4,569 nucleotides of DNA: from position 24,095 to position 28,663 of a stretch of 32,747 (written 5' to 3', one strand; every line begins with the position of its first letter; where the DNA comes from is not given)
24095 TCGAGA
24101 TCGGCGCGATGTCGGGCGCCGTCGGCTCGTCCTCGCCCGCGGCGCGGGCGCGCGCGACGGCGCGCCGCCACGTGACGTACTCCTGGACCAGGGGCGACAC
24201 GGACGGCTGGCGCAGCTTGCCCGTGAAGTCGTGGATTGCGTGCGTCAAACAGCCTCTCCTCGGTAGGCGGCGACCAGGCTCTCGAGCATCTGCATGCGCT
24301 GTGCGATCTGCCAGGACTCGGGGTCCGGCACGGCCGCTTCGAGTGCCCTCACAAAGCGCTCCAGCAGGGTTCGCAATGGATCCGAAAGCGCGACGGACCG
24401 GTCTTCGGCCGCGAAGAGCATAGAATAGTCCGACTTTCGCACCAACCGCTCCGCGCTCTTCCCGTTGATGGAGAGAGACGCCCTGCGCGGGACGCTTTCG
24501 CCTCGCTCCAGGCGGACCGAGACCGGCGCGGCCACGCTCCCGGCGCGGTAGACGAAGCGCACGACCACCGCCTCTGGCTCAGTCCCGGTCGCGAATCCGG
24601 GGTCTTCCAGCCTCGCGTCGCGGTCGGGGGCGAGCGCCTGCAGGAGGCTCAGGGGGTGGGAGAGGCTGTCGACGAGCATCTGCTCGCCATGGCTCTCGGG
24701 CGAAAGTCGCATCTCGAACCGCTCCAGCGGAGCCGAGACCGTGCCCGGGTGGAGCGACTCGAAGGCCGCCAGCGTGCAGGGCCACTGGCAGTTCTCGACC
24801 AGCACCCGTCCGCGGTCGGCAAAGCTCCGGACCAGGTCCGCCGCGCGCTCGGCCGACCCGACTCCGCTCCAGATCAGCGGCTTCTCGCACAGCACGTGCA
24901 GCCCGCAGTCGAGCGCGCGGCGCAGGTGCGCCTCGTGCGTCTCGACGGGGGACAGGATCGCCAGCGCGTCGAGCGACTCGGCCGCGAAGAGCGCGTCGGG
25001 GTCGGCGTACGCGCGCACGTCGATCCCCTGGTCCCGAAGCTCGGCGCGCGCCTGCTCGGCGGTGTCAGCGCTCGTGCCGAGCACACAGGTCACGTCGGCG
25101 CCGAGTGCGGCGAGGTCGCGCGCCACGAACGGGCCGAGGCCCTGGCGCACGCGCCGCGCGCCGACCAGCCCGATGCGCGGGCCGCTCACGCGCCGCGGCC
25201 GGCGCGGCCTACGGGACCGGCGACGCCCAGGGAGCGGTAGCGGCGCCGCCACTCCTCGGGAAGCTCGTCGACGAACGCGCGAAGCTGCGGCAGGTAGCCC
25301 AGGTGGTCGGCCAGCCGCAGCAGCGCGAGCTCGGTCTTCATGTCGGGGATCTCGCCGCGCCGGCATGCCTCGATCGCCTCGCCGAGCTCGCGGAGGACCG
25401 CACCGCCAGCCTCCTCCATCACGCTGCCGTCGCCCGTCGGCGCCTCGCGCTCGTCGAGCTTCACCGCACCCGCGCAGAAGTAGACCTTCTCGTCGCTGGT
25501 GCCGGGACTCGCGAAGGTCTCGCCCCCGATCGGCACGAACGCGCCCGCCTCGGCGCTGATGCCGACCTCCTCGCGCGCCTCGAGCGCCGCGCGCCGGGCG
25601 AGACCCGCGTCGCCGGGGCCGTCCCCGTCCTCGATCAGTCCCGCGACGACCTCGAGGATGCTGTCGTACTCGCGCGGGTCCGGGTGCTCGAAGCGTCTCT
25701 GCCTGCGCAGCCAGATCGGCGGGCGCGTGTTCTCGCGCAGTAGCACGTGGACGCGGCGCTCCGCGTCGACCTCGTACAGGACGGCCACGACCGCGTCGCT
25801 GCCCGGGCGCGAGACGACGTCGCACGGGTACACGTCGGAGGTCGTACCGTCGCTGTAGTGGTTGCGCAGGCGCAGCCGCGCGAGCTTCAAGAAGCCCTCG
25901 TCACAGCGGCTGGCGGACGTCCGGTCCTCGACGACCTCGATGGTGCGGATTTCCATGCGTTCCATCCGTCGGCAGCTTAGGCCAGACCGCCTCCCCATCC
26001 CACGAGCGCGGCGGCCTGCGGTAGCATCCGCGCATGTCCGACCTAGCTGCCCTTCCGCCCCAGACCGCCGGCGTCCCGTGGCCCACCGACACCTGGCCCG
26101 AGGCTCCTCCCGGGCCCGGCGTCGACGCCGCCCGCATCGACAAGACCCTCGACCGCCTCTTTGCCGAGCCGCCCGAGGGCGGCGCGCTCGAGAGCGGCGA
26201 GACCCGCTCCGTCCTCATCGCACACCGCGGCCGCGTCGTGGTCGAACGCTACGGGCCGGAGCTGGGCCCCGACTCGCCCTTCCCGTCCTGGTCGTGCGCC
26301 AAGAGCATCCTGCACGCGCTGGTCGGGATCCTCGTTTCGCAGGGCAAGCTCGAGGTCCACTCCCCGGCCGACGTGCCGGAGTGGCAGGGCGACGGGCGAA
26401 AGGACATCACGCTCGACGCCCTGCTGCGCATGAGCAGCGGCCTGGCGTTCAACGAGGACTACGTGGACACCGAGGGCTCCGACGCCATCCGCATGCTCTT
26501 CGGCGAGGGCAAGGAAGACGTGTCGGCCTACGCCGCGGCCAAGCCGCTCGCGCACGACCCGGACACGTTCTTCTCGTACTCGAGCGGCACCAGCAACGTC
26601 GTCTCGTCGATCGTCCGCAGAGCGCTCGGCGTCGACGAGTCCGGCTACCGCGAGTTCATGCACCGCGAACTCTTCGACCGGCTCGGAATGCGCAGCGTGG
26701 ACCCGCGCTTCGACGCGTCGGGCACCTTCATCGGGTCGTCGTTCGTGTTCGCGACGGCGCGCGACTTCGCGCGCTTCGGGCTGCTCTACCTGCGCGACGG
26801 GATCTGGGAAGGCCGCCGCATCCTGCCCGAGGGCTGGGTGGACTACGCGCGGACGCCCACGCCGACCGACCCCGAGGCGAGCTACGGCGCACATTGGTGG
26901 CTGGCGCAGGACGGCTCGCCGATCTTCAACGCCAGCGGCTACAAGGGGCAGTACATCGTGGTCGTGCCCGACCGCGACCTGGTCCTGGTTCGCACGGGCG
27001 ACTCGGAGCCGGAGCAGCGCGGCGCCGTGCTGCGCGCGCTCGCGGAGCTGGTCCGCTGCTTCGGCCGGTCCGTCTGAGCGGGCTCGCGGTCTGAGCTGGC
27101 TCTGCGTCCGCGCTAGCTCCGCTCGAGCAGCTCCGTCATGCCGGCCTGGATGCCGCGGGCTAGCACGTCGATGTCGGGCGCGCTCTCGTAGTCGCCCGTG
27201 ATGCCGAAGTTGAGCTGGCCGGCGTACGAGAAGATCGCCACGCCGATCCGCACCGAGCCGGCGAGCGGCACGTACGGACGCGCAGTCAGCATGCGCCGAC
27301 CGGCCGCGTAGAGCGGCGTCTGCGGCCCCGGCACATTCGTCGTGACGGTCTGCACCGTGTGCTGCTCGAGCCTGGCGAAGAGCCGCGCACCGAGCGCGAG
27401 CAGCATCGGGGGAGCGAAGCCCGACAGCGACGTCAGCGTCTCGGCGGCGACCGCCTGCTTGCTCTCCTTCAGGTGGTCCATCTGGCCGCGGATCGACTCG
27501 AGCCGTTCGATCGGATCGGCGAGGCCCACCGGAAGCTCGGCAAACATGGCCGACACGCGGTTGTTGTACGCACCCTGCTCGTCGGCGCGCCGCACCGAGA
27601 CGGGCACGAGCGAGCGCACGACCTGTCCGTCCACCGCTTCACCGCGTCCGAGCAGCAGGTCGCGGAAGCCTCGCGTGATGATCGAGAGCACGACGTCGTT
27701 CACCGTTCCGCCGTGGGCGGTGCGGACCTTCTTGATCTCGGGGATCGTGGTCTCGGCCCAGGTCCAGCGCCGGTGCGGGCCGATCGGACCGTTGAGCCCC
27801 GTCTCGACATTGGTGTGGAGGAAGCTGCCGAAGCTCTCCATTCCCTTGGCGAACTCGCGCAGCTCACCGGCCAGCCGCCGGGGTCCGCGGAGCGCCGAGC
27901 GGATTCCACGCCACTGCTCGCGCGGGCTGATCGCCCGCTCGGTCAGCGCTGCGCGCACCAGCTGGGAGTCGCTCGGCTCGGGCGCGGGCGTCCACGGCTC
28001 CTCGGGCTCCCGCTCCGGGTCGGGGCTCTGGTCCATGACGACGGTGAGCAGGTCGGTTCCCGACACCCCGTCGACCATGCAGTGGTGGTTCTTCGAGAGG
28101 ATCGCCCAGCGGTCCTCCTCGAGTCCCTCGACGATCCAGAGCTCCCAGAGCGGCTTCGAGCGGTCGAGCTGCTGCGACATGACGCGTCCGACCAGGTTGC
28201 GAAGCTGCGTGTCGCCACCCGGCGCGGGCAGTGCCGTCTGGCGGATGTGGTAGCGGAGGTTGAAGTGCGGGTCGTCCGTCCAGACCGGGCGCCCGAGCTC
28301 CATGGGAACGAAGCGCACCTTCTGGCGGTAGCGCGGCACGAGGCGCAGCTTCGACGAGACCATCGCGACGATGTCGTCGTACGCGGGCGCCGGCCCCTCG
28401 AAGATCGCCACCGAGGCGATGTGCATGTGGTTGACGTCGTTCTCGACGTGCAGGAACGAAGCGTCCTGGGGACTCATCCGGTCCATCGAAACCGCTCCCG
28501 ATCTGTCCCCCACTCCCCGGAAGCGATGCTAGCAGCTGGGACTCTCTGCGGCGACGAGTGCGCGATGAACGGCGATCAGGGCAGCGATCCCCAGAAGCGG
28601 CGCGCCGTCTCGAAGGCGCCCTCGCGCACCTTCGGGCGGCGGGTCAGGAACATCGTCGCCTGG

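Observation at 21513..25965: Five tightly coupled genes (NUDIX, Gfo/Idh/MocA oxidoreductase, radical SAM, GT9 heptosyltransferase, stand-alone heptose-1-P adenylyltransferase): a candidate novel modified-heptose or nucleotide-sugar pathway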

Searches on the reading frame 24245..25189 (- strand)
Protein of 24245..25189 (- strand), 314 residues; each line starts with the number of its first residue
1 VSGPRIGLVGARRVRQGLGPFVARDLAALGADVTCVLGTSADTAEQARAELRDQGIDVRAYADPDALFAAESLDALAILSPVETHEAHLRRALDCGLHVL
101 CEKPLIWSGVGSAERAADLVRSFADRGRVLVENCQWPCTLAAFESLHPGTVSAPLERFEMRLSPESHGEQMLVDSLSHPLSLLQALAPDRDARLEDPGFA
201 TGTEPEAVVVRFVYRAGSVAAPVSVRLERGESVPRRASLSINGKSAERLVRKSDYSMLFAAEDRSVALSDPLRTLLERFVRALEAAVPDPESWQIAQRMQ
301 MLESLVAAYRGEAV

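Call 3: search_protein_families(library=pfam, proteins=[window:24245-25189:-], max_evalue=0.01)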
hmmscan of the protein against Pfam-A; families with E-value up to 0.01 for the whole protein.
window:24245-25189:- (314 aa): 1 family
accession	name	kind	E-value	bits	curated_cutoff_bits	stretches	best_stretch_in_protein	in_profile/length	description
PF01408.29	GFO_IDH_MocA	-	3.7e-14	53.9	24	1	5-130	2-116/120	Oxidoreductase family, NAD-binding Rossmann fold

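Call 4: search_protein_families(library=ncbifam, proteins=[window:24245-25189:-], max_evalue=0.01)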
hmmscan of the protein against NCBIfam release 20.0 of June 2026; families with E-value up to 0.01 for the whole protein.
window:24245-25189:- (314 aa): 6 families
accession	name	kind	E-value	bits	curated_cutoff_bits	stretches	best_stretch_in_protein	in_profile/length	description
TIGR04380.1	myo_inos_iolG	equivalog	4.2e-10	39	355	1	6-120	4-111/330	inositol 2-dehydrogenase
NF052679.1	InsChiInosDhIolG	equivalog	6.4e-09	35.3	540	1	30-127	27-117/343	bifunctional inositol 2-dehydrogenase/D-chiro-inositol 1-dehydrogenase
NF041392.1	XylDh_Gfo6_Halo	equivalog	6.1e-07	28.5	350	1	31-125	42-131/350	D-xylose 1-dehydrogenase Gfo6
NF040723.1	UDP-GlcNAcDh_Arch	equivalog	6.5e-05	22.6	450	1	41-122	31-106/302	UDP-N-acetylglucosamine 3-dehydrogenase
NF008607.0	PRK11579.1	subfamily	8.2e-05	21.8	330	1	56-130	48-118/346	oxidoreductase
NF052479.1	LevoglcsnDh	equivalog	0.0096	14.6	650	0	59-109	60-110/386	levoglucosan dehydrogenase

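Call 38: search_solved_structures(query=window:24245-25189:-, max_evalue=0.01)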
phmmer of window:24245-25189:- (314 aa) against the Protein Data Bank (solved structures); distinct sequences matched with E-value up to 0.01: 42.
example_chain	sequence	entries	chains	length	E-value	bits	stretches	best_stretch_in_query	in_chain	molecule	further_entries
3dty_A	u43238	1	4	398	4.4e-07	33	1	52-118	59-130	Oxidoreductase, Gfo/Idh/MocA family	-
3v5n_A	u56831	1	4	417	6.2e-07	32.6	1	8-152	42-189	Oxidoreductase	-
4mio_A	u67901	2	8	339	3.2e-06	30.2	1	29-189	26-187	Inositol 2-dehydrogenase/D-chiro-inositol 3-dehydrogenase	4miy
4mie_A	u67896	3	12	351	3.4e-06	30.1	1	29-189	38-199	Inositol 2-dehydrogenase/D-chiro-inositol 3-dehydrogenase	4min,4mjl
3euw_A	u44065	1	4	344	7.2e-06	29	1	41-105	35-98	Myo-inositol dehydrogenase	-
7bvj_A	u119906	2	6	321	8.9e-06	28.8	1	18-206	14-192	Oxidoreductase, NAD-binding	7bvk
4koa_A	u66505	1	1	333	1e-05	28.6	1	5-108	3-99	1,5-anhydro-D-fructose reductase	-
7d5m_A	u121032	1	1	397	1.5e-05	28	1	54-108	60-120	Oxidoreductase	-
7d5n_A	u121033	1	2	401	1.6e-05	27.9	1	54-108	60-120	Oxidoreductase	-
4l9r_A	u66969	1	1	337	1.9e-05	27.7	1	5-112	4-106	Inositol 2-dehydrogenase/D-chiro-inositol 3-dehydrogenase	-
4l8v_A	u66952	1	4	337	1.9e-05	27.7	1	5-112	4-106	Inositol 2-dehydrogenase/D-chiro-inositol 3-dehydrogenase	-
3e18_A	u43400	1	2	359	3e-05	27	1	38-109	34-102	oxidoreductase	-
1ofg_A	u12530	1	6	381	3.5e-05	26.8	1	40-136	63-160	GLUCOSE-FRUCTOSE OXIDOREDUCTASE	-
1ryd_A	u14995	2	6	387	3.6e-05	26.8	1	40-136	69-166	glucose-fructose oxidoreductase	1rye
1h6a_A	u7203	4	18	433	4.3e-05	26.5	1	40-136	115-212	PRECURSOR FORM OF GLUCOSE-FRUCTOSE OXIDOREDUCTASE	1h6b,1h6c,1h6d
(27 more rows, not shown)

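Call 74: search_protein_families(library=padloc, proteins=[window:24245-25189:-], max_evalue=0.001)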
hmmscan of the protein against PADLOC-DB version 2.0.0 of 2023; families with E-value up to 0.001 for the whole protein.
window:24245-25189:- (314 aa): 0 families

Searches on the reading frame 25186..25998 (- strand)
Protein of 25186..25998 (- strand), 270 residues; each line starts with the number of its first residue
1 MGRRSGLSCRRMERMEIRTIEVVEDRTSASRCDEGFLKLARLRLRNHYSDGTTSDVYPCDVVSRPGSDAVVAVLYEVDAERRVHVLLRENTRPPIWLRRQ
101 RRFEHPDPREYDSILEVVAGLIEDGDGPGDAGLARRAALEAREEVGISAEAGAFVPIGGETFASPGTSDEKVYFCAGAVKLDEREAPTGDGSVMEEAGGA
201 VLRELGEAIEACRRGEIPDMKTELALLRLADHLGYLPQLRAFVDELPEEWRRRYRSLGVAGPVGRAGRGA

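Call 3: search_protein_families(library=pfam, proteins=[window:25186-25998:-], max_evalue=0.01)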
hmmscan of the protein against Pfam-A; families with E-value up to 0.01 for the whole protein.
window:25186-25998:- (270 aa): 1 family
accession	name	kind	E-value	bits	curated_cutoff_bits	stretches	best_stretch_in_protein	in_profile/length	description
PF00293.34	NUDIX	-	0.0022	18.5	21.1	1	82-183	5-97/134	NUDIX domain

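Call 4: search_protein_families(library=ncbifam, proteins=[window:25186-25998:-], max_evalue=0.01)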
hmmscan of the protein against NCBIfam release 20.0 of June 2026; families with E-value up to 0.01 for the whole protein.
window:25186-25998:- (270 aa): 3 families
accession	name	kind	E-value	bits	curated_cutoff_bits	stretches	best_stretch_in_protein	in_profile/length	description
TIGR00052.1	TIGR00052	subfamily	1.8e-06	27.7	79.55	1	35-225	14-182/188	nudix-type nucleoside diphosphatase, YffH/AdpP family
NF008003.0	PRK10729.1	equivalog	4.6e-06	26.1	248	1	32-180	24-149/210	ADP-ribose diphosphatase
NF011585.0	PRK15009.1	equivalog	0.0014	18.4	234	1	85-227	50-182/191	GDP-mannose pyrophosphatase NudK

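Call 40: search_solved_structures(query=window:25186-25965:-, max_evalue=0.1, show_alignments=2)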
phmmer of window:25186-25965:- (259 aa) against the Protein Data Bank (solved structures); distinct sequences matched with E-value up to 0.1: 12.
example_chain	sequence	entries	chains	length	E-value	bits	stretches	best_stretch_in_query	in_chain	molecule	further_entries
9dua_A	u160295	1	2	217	0.0007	22.4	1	78-185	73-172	ADP-ribose pyrophosphatase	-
9b1z_A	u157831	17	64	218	0.00071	22.3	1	78-185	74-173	ADP-ribose pyrophosphatase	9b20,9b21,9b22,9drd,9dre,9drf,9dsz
1v8i_A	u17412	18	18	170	0.00079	22.2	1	102-212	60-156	ADP-ribose pyrophosphatase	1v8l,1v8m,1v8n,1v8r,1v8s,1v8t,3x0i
1v8u_A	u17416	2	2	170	0.0012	21.6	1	102-212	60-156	ADP-ribose pyrophosphatase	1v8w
3o6z_A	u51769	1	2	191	0.0012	21.6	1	74-218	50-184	GDP-mannose pyrophosphatase nudK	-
1v8v_A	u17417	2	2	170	0.0019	20.9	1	102-212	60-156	ADP-ribose pyrophosphatase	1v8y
3o61_A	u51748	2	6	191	0.0025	20.5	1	74-218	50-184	GDP-mannose pyrophosphatase nudK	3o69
3o52_A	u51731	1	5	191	0.0048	19.6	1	74-218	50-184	GDP-mannose pyrophosphatase nudK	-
1viu_A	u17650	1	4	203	0.0053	19.5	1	74-218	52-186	ADP-ribose pyrophosphatase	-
2yvm_A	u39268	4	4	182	0.0059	19.3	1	90-224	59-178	MutT/nudix family protein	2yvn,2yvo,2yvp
1g0s_A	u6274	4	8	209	0.0098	18.6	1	78-171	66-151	HYPOTHETICAL 23.7 KDA PROTEIN IN ICC-TOLC INTERGENIC REGION | ADP-ribose pyrophosphatase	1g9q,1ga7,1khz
1viq_A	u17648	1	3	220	0.011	18.4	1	78-171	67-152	ADP-ribose pyrophosphatase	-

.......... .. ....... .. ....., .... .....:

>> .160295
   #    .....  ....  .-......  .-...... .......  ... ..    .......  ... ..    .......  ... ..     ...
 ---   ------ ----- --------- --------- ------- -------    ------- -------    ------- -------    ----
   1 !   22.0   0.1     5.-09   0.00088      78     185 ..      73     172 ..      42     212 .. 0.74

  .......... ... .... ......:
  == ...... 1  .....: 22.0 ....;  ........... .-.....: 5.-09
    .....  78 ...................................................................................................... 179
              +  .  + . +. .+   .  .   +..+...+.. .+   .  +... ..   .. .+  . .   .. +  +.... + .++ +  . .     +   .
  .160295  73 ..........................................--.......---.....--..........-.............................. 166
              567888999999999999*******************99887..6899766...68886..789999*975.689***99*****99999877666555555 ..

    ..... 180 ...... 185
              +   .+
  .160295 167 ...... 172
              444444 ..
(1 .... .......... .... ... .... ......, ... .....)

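Call 58: find_homologous_proteins(query=window:25186-25965:-)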
Query window:25186-25965:- (259 aa): 729 proteins with E <= 0.001 among 8000 candidates; the best 120 are listed.
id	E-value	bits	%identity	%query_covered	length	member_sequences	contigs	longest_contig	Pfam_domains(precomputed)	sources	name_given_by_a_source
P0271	3.8e-164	562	100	99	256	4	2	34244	-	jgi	-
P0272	7.0e-143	493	88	97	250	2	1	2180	-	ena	-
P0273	8.1e-132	456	82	97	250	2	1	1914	-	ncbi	-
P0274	1.5e-122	426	78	95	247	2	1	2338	-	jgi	jgi:ADP-ribose pyrophosphatase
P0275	7.3e-121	421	78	95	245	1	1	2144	-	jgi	jgi:ADP-ribose pyrophosphatase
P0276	9.9e-120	417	76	95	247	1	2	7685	-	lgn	-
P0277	4.4e-118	411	77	95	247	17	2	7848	-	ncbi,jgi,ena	jgi:ADP-ribose pyrophosphatase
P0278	2.6e-117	409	74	95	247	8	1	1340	-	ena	-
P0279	1.0e-113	397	72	95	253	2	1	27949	-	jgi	jgi:ADP-ribose pyrophosphatase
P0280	3.2e-111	389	71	95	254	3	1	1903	-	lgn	-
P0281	1.3e-110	387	74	95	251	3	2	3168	-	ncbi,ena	-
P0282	5.5e-110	385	72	95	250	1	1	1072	-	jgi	jgi:ADP-ribose pyrophosphatase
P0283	1.7e-109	383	73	96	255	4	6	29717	-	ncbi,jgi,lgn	jgi:ADP-ribose pyrophosphatase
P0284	2.9e-108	379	72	95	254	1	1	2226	-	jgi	jgi:ADP-ribose pyrophosphatase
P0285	1.9e-107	377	71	95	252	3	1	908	-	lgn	-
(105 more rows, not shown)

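Call 66: predict_structure(alignment_id=A3)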
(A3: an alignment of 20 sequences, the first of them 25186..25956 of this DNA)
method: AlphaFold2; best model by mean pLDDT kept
length: 256 residues; sequences in the alignment: 20
mean_pLDDT: 54.3   pTM: 0.43
mean pLDDT of the five models: 54.3, 54.0, 52.2, 45.8, 42.3
residues with pLDDT >= 90: 0; 70-90: 56; 50-70: 86; < 50: 114
segments of 3 or more residues with pLDDT < 50: 13-28, 45-53, 60-64, 66-106, 145-155, 177-184, 242-256
pLDDT, mean of each block of 10 residues (from residue 1): 58 44 45 73 51 50 43 34 28 30 51 80 77 80 52 49 69 55 52 74 68 57 57 53 42 32
secondary structure, 60 per line:
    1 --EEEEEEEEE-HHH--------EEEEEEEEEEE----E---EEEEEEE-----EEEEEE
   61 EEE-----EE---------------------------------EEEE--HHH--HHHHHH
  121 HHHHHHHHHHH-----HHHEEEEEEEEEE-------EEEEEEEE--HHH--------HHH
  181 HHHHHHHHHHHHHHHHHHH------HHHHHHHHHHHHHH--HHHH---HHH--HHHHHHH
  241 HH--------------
elements in order: E3-11 E24-34 E43-49 E55-63 E104-107 H115-131 E140-149 E157-164 H178-199 H206-219 H222-225 H234-242

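Call 67: search_solved_structures(query=A3, max_evalue=0.01, show_alignments=1)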
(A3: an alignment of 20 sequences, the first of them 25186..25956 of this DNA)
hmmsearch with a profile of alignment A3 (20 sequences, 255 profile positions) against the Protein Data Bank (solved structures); distinct sequences matched with E-value up to 0.01: 11.
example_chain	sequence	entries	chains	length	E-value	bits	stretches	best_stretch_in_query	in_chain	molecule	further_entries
3o6z_A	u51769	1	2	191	2.7e-05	26.9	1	71-212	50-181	GDP-mannose pyrophosphatase nudK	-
9dua_A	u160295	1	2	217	2.9e-05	26.8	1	68-215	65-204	ADP-ribose pyrophosphatase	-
9b1z_A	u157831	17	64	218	2.9e-05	26.7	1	68-215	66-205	ADP-ribose pyrophosphatase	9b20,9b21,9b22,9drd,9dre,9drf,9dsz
3o61_A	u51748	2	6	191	3.8e-05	26.4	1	70-212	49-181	GDP-mannose pyrophosphatase nudK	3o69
3o52_A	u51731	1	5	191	5.4e-05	25.9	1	71-212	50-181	GDP-mannose pyrophosphatase nudK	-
8zr8_A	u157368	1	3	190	5.8e-05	25.8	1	98-213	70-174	Methanol dehydrogenase activator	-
1viu_A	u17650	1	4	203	6.1e-05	25.7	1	71-212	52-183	ADP-ribose pyrophosphatase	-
9jax_E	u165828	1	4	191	7e-05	25.5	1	98-213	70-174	ADP-ribose pyrophosphatase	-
8wv3_A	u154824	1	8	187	7.1e-05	25.5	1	98-213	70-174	ADP-ribose pyrophosphatase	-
1g0s_A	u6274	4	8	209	0.00015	24.5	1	68-212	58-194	HYPOTHETICAL 23.7 KDA PROTEIN IN ICC-TOLC INTERGENIC REGION | ADP-ribose pyrophosphatase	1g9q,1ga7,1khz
1viq_A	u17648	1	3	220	0.00017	24.2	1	68-213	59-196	ADP-ribose pyrophosphatase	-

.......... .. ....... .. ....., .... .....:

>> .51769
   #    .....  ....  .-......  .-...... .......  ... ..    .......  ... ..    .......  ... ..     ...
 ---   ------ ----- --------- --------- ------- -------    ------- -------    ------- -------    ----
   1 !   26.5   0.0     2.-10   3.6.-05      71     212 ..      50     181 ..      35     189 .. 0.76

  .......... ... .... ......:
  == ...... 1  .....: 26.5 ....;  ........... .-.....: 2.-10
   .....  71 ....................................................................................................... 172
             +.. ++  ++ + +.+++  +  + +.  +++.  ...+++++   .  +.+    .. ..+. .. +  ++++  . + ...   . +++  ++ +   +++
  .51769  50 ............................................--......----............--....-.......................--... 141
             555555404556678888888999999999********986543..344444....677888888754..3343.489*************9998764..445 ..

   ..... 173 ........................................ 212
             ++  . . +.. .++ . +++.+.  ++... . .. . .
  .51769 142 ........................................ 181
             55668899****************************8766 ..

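Call 74: search_protein_families(library=padloc, proteins=[window:25186-25956:-], max_evalue=0.001)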
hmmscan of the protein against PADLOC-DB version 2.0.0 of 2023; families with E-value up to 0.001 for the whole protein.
window:25186-25956:- (256 aa): 0 families

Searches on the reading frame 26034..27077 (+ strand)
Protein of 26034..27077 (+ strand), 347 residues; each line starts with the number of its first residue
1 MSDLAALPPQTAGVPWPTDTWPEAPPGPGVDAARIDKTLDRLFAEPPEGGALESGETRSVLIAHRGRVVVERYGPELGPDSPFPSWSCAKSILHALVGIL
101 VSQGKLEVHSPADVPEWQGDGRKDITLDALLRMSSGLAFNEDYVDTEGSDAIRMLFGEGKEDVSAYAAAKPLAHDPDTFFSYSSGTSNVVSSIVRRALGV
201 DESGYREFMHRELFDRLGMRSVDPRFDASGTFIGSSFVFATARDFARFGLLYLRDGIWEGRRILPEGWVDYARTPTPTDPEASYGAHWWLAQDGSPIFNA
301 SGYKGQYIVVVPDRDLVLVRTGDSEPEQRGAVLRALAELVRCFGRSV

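Call 37: search_protein_families(library=pfam, proteins=[window:26034-27077:+], max_evalue=0.0001)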
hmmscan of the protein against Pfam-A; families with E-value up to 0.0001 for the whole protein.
window:26034-27077:+ (347 aa): 1 family
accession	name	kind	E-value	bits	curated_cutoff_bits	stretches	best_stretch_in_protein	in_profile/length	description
PF00144.29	Beta-lactamase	-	3.1e-37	128.9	27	1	59-328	18-315/329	Beta-lactamase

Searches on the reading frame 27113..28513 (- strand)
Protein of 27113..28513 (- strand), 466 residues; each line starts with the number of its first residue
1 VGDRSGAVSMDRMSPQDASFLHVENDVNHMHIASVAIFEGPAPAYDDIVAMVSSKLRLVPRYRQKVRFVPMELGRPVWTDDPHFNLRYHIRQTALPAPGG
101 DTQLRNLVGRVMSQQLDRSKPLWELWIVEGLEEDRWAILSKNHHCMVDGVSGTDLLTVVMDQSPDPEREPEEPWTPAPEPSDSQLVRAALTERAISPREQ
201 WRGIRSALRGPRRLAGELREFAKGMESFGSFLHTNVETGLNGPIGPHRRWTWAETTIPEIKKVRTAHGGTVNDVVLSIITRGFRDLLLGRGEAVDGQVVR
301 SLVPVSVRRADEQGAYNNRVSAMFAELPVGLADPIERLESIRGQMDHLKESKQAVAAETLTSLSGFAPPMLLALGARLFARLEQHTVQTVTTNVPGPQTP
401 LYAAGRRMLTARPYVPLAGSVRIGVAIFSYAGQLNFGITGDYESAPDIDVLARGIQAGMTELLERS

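Call 37: search_protein_families(library=pfam, proteins=[window:27113-28513:-], max_evalue=0.0001)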
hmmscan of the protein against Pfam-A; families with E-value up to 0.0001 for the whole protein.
window:27113-28513:- (466 aa): 2 families
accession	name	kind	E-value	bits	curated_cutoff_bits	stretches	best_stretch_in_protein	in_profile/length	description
PF03007.21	WS_DGAT_cat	-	2.7e-71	240.9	23.6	1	13-275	1-263/263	Wax ester synthase/diacylglycerol acyltransferase catalytic domain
PF06974.18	WS_DGAT_C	-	5.3e-31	108.1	20.7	1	318-462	3-144/145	WS/DGAT C-terminal domain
